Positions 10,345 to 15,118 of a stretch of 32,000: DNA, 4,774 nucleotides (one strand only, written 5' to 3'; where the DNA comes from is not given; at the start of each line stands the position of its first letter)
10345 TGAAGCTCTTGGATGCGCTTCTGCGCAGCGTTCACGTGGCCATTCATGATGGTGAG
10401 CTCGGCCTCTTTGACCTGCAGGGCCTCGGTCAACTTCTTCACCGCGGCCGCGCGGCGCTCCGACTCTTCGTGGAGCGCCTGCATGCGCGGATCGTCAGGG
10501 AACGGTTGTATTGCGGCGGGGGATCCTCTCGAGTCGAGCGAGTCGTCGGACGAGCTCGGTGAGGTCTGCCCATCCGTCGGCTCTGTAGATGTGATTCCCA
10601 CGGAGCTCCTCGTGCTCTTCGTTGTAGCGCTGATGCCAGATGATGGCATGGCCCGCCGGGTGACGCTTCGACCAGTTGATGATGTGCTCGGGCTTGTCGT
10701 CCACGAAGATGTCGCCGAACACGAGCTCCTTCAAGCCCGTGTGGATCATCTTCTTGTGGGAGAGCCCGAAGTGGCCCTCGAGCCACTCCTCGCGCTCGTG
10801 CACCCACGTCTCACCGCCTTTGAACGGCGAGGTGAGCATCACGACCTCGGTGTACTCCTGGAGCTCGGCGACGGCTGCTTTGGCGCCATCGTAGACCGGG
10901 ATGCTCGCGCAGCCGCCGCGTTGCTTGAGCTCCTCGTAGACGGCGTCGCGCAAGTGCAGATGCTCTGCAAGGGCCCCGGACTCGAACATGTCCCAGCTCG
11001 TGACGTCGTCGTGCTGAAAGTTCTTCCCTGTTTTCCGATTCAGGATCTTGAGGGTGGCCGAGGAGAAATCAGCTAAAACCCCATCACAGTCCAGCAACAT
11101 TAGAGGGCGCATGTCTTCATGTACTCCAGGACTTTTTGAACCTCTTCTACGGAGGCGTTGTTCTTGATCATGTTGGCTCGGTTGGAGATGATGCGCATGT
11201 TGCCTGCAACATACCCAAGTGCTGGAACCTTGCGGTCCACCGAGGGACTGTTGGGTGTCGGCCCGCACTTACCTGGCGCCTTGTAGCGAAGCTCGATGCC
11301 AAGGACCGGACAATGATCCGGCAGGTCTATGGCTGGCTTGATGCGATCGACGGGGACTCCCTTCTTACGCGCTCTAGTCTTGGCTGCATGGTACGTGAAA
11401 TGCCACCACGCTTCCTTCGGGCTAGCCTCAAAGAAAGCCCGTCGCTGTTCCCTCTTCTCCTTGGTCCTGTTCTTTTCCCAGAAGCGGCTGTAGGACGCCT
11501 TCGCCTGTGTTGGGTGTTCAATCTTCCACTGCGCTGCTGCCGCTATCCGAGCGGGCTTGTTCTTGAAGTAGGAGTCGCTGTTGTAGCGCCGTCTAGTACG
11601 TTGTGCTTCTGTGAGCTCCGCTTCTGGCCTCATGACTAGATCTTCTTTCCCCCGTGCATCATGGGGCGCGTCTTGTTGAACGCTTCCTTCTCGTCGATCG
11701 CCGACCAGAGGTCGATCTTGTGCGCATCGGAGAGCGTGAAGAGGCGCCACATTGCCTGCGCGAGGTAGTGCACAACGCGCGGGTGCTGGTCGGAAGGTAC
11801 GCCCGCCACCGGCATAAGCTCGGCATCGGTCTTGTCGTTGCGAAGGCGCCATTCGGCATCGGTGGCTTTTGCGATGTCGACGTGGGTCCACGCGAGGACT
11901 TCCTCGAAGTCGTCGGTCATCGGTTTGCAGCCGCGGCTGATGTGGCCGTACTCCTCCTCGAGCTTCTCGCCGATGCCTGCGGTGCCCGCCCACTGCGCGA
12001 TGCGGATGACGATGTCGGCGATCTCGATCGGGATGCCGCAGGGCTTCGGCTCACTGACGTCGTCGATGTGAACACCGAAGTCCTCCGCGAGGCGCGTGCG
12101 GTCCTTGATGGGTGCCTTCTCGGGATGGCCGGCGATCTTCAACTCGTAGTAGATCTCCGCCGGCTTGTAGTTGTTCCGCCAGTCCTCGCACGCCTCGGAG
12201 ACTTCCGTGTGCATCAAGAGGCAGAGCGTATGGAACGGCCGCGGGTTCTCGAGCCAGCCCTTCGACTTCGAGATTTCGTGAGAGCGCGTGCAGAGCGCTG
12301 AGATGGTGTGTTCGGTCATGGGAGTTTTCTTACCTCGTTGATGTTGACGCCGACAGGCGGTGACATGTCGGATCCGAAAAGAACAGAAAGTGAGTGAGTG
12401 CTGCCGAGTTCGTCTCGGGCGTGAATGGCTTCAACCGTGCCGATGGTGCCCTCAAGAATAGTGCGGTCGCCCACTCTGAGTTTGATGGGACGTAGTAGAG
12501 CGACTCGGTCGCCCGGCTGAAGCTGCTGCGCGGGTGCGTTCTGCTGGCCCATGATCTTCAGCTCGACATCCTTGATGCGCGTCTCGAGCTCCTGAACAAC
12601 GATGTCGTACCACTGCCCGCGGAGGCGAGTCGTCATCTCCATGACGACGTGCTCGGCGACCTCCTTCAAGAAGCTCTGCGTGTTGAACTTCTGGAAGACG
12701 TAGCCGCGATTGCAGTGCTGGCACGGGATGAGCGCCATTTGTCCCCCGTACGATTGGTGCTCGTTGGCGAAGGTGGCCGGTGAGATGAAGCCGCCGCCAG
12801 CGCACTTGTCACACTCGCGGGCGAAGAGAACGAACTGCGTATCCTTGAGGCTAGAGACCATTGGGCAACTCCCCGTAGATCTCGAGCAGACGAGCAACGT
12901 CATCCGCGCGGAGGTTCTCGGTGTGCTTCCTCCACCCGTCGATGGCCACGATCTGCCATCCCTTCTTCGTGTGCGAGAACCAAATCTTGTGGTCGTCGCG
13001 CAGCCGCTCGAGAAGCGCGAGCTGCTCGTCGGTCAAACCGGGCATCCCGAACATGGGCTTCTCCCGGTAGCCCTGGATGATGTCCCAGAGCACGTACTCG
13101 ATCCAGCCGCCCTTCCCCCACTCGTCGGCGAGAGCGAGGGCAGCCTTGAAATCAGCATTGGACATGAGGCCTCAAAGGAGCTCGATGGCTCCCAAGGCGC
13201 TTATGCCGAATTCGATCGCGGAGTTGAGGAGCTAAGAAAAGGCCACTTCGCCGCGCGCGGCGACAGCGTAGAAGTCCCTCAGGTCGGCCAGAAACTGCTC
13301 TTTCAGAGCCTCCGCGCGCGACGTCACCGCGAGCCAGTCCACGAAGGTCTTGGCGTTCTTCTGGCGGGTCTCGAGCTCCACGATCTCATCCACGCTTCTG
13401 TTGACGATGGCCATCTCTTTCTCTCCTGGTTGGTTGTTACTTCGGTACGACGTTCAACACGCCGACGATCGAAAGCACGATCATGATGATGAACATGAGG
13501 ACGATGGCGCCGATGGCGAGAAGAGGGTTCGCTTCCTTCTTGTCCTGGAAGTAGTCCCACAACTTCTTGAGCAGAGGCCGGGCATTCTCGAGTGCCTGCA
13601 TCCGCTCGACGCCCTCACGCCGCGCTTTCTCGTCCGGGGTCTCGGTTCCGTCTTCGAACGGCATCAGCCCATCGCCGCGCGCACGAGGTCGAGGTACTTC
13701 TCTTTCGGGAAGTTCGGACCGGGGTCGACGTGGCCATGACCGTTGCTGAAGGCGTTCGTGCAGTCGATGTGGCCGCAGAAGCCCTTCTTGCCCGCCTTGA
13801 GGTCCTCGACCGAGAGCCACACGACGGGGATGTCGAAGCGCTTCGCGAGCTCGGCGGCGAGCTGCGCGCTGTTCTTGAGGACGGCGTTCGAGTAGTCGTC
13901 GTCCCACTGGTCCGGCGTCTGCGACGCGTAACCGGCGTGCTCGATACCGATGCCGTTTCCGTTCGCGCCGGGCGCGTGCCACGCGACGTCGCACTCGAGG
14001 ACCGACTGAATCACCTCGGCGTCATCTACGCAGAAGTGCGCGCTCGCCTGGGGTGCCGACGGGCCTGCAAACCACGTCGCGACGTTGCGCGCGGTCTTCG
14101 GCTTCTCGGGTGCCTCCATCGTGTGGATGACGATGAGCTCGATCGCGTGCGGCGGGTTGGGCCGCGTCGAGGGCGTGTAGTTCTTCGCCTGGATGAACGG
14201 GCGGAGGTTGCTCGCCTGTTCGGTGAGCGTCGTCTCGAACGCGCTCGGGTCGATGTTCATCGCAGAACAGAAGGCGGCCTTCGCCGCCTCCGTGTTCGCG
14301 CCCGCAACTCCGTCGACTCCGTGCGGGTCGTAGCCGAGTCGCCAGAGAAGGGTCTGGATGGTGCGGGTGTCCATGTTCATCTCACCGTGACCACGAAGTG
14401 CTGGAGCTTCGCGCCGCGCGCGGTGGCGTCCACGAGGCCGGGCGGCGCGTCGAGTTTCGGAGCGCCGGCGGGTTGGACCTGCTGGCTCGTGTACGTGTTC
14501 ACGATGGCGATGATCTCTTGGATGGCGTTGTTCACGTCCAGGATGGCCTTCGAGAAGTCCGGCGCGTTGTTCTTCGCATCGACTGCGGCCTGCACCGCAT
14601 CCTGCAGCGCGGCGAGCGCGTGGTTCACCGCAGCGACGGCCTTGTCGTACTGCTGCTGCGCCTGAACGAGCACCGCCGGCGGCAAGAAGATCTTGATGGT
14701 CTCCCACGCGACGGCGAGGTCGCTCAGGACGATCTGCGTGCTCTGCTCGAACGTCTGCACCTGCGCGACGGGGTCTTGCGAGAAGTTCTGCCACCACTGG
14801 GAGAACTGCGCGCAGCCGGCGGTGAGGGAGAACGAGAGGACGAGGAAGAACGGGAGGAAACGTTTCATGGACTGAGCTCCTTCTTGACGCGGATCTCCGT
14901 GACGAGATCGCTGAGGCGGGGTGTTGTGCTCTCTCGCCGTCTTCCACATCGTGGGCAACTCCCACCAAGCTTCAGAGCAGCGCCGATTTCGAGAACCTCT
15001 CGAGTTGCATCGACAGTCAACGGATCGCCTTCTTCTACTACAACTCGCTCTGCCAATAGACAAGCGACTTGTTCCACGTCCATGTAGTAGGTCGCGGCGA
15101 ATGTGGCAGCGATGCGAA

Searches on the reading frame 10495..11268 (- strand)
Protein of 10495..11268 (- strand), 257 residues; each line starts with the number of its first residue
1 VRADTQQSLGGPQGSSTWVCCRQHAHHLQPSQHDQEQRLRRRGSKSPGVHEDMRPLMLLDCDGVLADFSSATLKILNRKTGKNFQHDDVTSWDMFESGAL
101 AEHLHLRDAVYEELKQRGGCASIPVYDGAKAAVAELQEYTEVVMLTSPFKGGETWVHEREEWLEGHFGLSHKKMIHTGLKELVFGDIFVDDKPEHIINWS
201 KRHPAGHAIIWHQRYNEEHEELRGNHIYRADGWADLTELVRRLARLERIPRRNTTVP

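Call 10: search_protein_families(library=phrogs, proteins=[window:10495-11268:-], max_evalue=0.001)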
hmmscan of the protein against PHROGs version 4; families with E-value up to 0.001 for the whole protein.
window:10495-11268:- (257 aa): 2 families
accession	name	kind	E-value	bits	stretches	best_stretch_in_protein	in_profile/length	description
phrog_420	-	unknown function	4.9e-23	83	1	50-243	9-205/267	unknown function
phrog_2643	-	moron, auxiliary metabolic gene and host takeover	9.9e-06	26.3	1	57-223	9-167/182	5'-3' deoxyribonucleotidase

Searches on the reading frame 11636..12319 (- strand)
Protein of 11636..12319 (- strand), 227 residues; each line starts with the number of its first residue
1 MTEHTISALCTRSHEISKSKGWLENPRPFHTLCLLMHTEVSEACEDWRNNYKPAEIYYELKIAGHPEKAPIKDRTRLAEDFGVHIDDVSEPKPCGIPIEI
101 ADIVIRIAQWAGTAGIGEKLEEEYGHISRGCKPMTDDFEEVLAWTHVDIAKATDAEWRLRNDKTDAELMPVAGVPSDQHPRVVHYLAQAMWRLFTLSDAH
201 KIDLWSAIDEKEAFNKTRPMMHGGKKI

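Call 10: search_protein_families(library=phrogs, proteins=[window:11636-12319:-], max_evalue=0.001)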
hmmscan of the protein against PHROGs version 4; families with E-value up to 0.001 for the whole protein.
window:11636-12319:- (227 aa): 3 families
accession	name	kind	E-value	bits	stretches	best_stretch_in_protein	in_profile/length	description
phrog_3301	-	other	1.4e-28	101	2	4-123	48-149/169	pyrophosphatase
phrog_9236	-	other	3.4e-15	57.3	1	4-226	4-191/191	pyrophosphatase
phrog_5658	-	other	1.1e-11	45.7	1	96-219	369-406/421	pyrophosphatase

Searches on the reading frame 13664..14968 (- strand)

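Call 11: search_protein_families(library=phrogs, proteins=[window:13664-14968:-], max_evalue=0.001)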
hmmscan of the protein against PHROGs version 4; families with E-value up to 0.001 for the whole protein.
window:13664-14968:- (434 aa): 19 families
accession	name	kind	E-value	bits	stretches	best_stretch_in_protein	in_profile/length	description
phrog_12609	-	lysis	1.4e-31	111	1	277-434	24-184/264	endolysin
phrog_670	-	lysis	3.3e-22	80.1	1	258-433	92-254/596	endolysin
phrog_1493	-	lysis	1.2e-20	75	1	263-409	17-144/394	endolysin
phrog_833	-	lysis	1.2e-16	62.2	1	273-382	27-131/294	endolysin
phrog_16428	-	lysis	1.7e-14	54.4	1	277-431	265-420/520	endolysin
phrog_2998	-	lysis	3.1e-14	54.3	1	237-433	109-299/485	endolysin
phrog_1794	-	lysis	6.2e-14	53.1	1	260-382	40-164/336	amidase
phrog_19265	-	unknown function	6e-13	50.1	1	262-383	13-123/293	-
phrog_2338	-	lysis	1.3e-11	45.5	1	271-406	23-142/346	endolysin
phrog_9611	-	lysis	8.6e-10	39.6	1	259-380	8-130/246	endolysin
phrog_3088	-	lysis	5.6e-09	37.1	1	277-382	25-125/248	amidase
phrog_14048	-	lysis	5.9e-09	37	1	262-376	16-125/305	endolysin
phrog_880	-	lysis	4.1e-08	34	1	241-432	158-334/435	endolysin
phrog_7698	-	lysis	6.1e-08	33.8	1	269-379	17-122/316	endolysin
phrog_8164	-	lysis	1.9e-07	31.7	1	272-416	22-158/320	endolysin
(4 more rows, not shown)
